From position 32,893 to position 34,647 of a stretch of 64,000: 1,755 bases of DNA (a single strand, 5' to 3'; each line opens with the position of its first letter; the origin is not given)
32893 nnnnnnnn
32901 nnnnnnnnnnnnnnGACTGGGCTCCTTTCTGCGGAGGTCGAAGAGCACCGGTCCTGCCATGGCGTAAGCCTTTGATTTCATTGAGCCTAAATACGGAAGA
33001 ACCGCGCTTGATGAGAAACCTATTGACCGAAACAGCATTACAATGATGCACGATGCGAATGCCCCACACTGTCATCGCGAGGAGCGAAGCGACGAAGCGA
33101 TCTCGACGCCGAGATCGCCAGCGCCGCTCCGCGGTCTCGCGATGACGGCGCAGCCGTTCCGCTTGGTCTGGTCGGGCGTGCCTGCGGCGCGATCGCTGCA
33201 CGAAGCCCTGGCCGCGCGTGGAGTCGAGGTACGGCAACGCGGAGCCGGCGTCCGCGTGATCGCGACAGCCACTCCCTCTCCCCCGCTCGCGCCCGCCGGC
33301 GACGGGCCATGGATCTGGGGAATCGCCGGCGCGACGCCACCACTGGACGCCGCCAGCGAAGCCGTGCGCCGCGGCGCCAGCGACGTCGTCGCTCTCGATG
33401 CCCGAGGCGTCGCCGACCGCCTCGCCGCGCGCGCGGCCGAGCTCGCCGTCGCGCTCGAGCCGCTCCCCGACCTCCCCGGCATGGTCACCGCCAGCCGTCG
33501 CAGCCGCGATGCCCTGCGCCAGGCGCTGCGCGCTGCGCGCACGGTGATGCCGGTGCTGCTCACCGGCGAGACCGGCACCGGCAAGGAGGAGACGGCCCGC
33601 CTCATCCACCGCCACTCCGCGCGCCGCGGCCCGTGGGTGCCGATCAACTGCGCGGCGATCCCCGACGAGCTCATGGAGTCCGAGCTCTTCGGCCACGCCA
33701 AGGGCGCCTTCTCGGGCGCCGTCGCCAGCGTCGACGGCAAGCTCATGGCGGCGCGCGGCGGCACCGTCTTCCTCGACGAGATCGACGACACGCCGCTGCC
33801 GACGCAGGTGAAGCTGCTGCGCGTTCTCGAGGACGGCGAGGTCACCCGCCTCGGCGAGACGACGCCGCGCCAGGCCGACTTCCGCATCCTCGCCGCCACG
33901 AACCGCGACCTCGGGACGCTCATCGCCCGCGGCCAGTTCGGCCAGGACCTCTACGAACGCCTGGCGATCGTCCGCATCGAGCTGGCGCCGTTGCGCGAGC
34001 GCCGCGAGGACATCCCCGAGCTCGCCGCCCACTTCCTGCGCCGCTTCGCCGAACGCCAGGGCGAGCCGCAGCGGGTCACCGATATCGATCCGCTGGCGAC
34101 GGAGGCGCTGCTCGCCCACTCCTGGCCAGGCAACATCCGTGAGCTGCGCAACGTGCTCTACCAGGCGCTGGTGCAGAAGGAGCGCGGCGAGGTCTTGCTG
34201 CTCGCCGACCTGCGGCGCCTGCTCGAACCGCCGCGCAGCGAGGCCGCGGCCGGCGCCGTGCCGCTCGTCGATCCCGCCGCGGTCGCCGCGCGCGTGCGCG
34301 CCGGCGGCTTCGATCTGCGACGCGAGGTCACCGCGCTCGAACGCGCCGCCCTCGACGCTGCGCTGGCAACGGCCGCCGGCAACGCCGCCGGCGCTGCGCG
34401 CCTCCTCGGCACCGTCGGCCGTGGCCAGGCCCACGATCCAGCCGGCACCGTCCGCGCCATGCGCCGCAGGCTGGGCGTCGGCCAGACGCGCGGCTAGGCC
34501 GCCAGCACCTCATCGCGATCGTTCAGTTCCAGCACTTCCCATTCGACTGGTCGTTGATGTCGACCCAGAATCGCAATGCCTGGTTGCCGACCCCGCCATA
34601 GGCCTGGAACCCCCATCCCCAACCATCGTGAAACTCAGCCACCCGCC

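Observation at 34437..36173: Low-GC single-gene insertion that regenerated the 3' end of the sigma-54 activator gene, leaving the displaced original 3' end about 1.6 kb downstream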

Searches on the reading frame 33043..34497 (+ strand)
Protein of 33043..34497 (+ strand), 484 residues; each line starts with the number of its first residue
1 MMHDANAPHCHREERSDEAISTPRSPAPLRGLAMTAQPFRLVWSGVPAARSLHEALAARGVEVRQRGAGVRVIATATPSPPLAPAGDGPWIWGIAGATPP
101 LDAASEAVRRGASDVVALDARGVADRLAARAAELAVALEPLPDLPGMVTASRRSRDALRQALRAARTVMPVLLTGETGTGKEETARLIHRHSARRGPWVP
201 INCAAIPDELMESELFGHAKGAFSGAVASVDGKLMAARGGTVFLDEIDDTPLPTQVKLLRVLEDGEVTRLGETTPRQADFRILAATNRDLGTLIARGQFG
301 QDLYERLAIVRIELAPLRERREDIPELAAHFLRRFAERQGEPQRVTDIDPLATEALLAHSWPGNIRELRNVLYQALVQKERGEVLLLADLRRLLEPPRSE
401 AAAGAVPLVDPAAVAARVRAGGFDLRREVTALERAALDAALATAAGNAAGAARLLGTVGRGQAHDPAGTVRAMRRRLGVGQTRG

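Call 6: search_protein_families(library=pfam, proteins=[window:33043-34497:+], max_evalue=0.01)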
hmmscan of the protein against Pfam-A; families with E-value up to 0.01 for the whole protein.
window:33043-34497:+ (484 aa): 9 families
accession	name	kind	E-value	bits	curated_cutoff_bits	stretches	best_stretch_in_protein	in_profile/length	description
PF00158.32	Sigma54_activat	-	3.5e-58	196.4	20.2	1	148-313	2-168/168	Sigma-54 interaction domain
PF25601.1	AAA_lid_14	-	3.3e-22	78.6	27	1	318-401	1-81/87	AAA+ ATPase lid domain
PF14532.12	Sigma54_activ_2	-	3.9e-14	53.5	25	1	158-317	10-138/138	Sigma-54 interaction domain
PF07728.20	AAA_5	-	1.4e-11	45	22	1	170-288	1-123/139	AAA domain (dynein-related subfamily)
PF07726.17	AAA_3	-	0.00083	19.7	27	1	171-287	2-111/131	ATPase family associated with various cellular activities (AAA)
PF07724.20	AAA_2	-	0.00084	19.9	27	1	169-273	4-110/166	AAA domain (Cdc48 subfamily)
PF00493.29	MCM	-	0.0023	17.5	23.3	1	165-291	54-176/224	MCM P-loop domain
PF13191.12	AAA_16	-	0.0053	17.7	32.6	0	154-206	8-63/167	AAA ATPase domain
PF00004.35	AAA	-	0.0086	17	21.2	0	171-288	1-110/131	ATPase family associated with various cellular activities (AAA)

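Call 8: find_related_loci(query=window:33043-34497:+, collection=genome_contigs, flank=6000)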
Query window:33043-34497:+ (484 aa) in genome_contigs; peptide patterns used: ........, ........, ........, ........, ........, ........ (x = any residue, [..] = any of these).
600 stretches matched a pattern (row limit reached: there are more); 97 encode a relative of the query (tblastn E <= 1e-3); the best 80 are kept; 80 distinct loci.
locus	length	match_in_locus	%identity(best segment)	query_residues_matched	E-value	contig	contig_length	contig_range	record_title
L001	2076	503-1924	87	5-479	0e+0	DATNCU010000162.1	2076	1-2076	MAG TPA_asm: Thermoanaerobaculia bacterium isolate SMAG_U11223 k141_447150, whole genome shotgun sequence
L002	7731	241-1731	71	2-480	2e-164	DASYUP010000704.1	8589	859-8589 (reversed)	MAG TPA_asm: Thermoanaerobaculia bacterium isolate SMAG_U4598 k141_604918, whole genome shotgun sequence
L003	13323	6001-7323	55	41-477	5e-126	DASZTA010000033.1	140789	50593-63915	MAG TPA_asm: Polyangiaceae bacterium isolate SMAG_U6064 k141_827314, whole genome shotgun sequence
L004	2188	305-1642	54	41-481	3e-131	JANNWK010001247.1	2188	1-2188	MAG: Myxococcales bacterium isolate VAR_34_metabat_380 VAR_34_k141_1012936, whole genome shotgun sequence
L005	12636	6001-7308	51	41-479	8e-113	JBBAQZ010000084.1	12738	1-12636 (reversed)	MAG: Myxococcaceae bacterium isolate EUL_206 ctg84-EUL_206, whole genome shotgun sequence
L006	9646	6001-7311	53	41-478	4e-111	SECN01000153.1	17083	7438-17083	MAG: Myxococcaceae bacterium isolate PMG_225 scaffold_6732, whole genome shotgun sequence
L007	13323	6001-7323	51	41-483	2e-111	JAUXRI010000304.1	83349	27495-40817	MAG: Myxococcales bacterium isolate C12_maxbin.062_sub C12_k141_166736, whole genome shotgun sequence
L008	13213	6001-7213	63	72-479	6e-111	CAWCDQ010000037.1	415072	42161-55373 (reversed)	MAG: uncultured Acidobacteriota bacterium isolate MFD03975.bin.2.34 genome assembly, contig: contig_59, whole genome sho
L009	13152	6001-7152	57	89-479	2e-112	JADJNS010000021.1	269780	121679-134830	MAG: Archangiaceae bacterium isolate EsbW_18-Q3-R4-48_MAXAC.252 tig00008052-10-2694790, whole genome shotgun sequence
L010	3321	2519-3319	56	39-305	2e-79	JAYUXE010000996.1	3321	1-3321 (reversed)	MAG: Archangiaceae bacterium isolate GL132_DN_concoct_262 GL132_DN_concoct_262_995, whole genome shotgun sequence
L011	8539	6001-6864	47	164-477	2e-67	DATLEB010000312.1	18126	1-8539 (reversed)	MAG TPA_asm: Kofleriaceae bacterium isolate SMAG_U14365 k141_10079872, whole genome shotgun sequence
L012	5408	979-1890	47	144-461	2e-67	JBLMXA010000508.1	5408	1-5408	MAG: Acidobacteriota bacterium isolate MAG268 PRJNA957066_bin48_renamed_507, whole genome shotgun sequence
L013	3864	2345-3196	47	171-477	9e-67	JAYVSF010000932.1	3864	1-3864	MAG: Myxococcales bacterium isolate GL74_DN_concoct_155_sub GL74_DN_concoct_155_sub_931, whole genome shotgun sequence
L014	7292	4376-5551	40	84-460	6e-66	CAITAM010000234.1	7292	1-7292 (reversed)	MAG: uncultured proteobacterium isolate AM-2014-D2_bin-559 genome assembly, contig: bin-559:234/598, whole genome shotgu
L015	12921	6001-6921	40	143-477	8e-65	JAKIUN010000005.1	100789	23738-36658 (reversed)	MAG: Gammaproteobacteria bacterium isolate D100SM.bin.19 NODE_67_length_100789_cov_39.085424, whole genome shotgun seque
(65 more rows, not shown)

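Call 15: find_homologous_proteins(query=window:33043-34497:+, max_evalue=1e-60)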
Query window:33043-34497:+ (484 aa): 1817 proteins with E <= 1e-60 among 8000 candidates; the best 120 are listed.
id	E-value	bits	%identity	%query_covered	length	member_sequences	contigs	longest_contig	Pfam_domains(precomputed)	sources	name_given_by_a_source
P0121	2.3e-239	813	87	92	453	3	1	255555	PF00158.33,PF25601.2,PF14532.13,PF07728.21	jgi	jgi:two-component system response regulator HydG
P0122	1.8e-237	807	87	92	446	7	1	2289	PF00158.33,PF25601.2,PF14532.13,PF07728.21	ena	-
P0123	1.4e-216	738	80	92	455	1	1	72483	PF00158.33,PF25601.2,PF14532.13,PF07728.21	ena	-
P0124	2.0e-216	738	80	92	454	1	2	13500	PF00158.33,PF25601.2,PF14532.13,PF07728.21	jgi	jgi:two-component system response regulator HydG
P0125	6.6e-214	729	82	90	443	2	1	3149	PF00158.33,PF25601.2,PF14532.13,PF07728.21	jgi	-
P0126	2.7e-211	721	79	91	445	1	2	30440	PF00158.33,PF25601.2,PF14532.13,PF07728.21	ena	-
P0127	8.6e-196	669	76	91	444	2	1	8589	PF00158.33,PF25601.2,PF14532.13,PF07728.21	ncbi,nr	ncbi:MAG TPA: sigma-54 dependent transcriptional regulator [Thermoanaerobaculia bacterium]|nr:sigma-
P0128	1.5e-190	652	74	88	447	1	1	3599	PF00158.33,PF25601.2,PF14532.13,PF07728.21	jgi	jgi:two-component system response regulator AtoC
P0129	1.4e-180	619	83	71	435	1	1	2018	PF00158.33,PF25601.2,PF14532.13,PF07728.21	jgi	-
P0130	1.2e-148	514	62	90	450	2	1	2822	PF00158.33,PF07724.21,PF25601.2,PF14532.13,PF07728.21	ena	-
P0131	1.4e-148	514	62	90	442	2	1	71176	PF00158.33,PF07724.21,PF25601.2,PF14532.13,PF07728.21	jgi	jgi:DNA-binding NtrC family response regulator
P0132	7.6e-148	511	64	85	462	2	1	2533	PF00158.33,PF25601.2,PF14532.13,PF07728.21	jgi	jgi:DNA-binding NtrC family response regulator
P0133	9.7e-147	508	62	91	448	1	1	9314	PF00158.33,PF25601.2,PF14532.13,PF07728.21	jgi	jgi:DNA-binding NtrC family response regulator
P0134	3.3e-145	503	62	84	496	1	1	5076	PF00158.33,PF25601.2,PF14532.13,PF07728.21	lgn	-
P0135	6.9e-145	502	61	91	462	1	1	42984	PF00158.33,PF25601.2,PF14532.13,PF07728.21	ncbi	-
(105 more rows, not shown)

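Call 16: find_encoding_contigs(protein=P0121, flank=10000, max_places=3)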
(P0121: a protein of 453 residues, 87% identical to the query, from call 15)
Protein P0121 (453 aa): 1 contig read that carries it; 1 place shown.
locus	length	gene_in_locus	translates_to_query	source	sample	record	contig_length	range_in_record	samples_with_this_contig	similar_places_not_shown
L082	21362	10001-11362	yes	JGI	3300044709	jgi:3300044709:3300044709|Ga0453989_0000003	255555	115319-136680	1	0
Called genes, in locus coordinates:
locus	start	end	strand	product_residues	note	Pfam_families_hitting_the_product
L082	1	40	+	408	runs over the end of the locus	PF00155:Aminotran_1_2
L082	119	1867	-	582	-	-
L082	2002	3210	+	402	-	PF07690:MFS_1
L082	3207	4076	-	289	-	-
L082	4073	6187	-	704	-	PF13289:SIR2_2, PF02463:SMC_N (faint), PF13175:AAA_15 (weak), PF13476:AAA_23, PF13555:AAA_29 (weak), PF13304:AAA_21, PF13175:AAA_15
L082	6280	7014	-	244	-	PF05988:DUF899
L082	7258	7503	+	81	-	PF04014:MazE_antitoxin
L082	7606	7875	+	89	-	-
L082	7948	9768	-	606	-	PF01145:Band_7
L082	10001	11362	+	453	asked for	PF00158:Sigma54_activat, PF14532:Sigma54_activ_2, PF07728:AAA_5, PF25601:AAA_lid_14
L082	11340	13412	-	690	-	PF07715:Plug, PF00593:TonB_dep_Rec_b-barrel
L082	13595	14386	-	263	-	-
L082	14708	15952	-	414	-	PF01979:Amidohydro_1, PF07969:Amidohydro_3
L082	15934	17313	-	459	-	-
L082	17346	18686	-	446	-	-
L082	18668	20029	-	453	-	-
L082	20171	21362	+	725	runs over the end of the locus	PF00069:Pkinase, PF01636:APH (faint), PF03109:ABC1 (faint), PF07714:PK_Tyr_Ser-Thr, PF13428:TPR_14 (faint), PF14559:TPR_19 (faint), PF07719:TPR_2 (faint), PF00515:TPR_1 (faint), +5 more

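Call 17: find_encoding_contigs(protein=P0123, flank=10000, max_places=3)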
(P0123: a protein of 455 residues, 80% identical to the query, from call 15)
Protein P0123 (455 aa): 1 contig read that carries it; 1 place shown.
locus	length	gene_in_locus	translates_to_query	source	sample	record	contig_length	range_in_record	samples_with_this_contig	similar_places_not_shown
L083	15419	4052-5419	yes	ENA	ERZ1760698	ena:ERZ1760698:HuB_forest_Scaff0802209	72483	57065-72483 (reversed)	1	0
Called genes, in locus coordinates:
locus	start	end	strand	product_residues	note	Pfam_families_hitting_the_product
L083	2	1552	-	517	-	?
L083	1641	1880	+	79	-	PF15937:PrlF_antitoxin (weak), PF04014:MazE_antitoxin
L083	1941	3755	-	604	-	PF01145:Band_7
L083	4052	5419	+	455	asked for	PF00158:Sigma54_activat, PF14532:Sigma54_activ_2, PF07728:AAA_5, PF25601:AAA_lid_14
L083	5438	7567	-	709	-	PF07715:Plug, PF00593:TonB_dep_Rec_b-barrel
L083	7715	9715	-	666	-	PF01979:Amidohydro_1, PF07969:Amidohydro_3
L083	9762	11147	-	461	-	-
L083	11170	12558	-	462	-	-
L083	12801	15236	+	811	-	-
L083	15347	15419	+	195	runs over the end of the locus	PF04542:Sigma70_r2, PF04545:Sigma70_r4 (weak), PF08281:Sigma70_r4_2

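Call 18: find_encoding_contigs(protein=P0126, flank=10000, max_places=3)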
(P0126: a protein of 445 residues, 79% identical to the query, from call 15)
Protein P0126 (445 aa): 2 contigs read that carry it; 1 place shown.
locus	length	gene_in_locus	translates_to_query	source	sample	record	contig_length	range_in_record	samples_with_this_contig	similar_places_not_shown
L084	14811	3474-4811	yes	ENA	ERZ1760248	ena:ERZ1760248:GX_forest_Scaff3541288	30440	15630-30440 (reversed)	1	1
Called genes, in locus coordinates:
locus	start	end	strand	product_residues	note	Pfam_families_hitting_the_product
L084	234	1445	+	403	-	PF07690:MFS_1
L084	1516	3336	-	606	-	PF01145:Band_7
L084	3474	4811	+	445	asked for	PF00158:Sigma54_activat, PF14532:Sigma54_activ_2, PF07728:AAA_5, PF25601:AAA_lid_14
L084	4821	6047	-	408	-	PF01979:Amidohydro_1, PF07969:Amidohydro_3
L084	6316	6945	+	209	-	PF07638:Sigma70_ECF, PF08281:Sigma70_r4_2 (weak)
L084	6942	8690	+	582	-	PF00069:Pkinase, PF07714:PK_Tyr_Ser-Thr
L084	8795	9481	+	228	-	-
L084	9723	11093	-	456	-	PF03349:Toluene_X (weak)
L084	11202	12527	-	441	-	PF00709:Adenylsucc_synt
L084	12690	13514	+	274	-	PF01578:Cytochrom_C_asm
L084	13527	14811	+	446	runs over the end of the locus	PF05201:GlutR_N, PF01488:Shikimate_DH, PF00745:GlutR_dimer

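Call 19: find_encoding_contigs(protein=P0124, flank=10000, max_places=3)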
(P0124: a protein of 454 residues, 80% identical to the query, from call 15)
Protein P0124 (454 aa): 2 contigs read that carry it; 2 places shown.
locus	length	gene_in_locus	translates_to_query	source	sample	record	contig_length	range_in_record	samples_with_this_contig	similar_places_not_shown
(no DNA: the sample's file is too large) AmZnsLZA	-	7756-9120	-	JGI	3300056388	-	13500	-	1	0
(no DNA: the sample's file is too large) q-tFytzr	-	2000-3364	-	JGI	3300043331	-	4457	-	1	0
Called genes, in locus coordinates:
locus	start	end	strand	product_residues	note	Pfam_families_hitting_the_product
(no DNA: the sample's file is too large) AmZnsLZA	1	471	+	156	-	?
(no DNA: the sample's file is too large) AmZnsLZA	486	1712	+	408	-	PF00155:Aminotran_1_2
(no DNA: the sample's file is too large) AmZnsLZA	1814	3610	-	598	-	-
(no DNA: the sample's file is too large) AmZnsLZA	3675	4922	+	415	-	PF07690:MFS_1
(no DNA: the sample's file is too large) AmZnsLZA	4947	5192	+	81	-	PF04014:MazE_antitoxin, PF15937:PrlF_antitoxin (weak)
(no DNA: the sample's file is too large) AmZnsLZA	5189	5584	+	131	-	PF01850:PIN (weak)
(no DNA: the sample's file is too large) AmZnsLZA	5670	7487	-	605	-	PF01145:Band_7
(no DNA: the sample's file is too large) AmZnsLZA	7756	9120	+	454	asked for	PF00158:Sigma54_activat, PF14532:Sigma54_activ_2, PF07728:AAA_5, PF25601:AAA_lid_14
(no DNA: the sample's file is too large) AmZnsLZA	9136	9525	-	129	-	PF00903:Glyoxalase (weak)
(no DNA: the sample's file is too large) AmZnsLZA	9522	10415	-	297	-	PF20240:DUF6597, PF12833:HTH_18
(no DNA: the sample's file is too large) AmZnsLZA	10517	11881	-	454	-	-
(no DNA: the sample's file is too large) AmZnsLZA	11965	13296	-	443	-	-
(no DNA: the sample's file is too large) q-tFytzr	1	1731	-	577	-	?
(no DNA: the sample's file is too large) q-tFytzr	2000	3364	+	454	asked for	PF00158:Sigma54_activat, PF14532:Sigma54_activ_2, PF07728:AAA_5, PF25601:AAA_lid_14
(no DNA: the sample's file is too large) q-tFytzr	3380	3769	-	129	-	PF00903:Glyoxalase (weak)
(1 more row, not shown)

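Call 25: find_encoding_contigs(protein=P0125, flank=5000, max_places=3)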
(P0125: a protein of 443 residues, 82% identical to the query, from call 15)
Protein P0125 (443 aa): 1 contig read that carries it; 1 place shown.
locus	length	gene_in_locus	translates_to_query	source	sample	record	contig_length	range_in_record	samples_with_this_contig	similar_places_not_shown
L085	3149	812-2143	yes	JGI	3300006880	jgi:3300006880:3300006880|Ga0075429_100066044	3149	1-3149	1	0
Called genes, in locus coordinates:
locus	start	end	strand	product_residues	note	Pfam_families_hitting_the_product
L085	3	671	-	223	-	?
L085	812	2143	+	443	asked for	PF00158:Sigma54_activat, PF14532:Sigma54_activ_2, PF07728:AAA_5, PF25601:AAA_lid_14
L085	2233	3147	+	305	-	?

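Call 26: find_encoding_contigs(protein=P0129, flank=5000, max_places=3)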
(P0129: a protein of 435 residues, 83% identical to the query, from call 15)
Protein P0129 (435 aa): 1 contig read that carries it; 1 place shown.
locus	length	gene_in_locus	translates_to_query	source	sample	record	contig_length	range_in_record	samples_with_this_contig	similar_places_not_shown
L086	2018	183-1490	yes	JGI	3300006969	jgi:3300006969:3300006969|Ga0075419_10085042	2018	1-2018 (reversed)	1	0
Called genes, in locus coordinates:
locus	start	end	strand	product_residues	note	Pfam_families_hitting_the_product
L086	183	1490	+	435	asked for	PF00158:Sigma54_activat, PF14532:Sigma54_activ_2, PF07728:AAA_5, PF25601:AAA_lid_14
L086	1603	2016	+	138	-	?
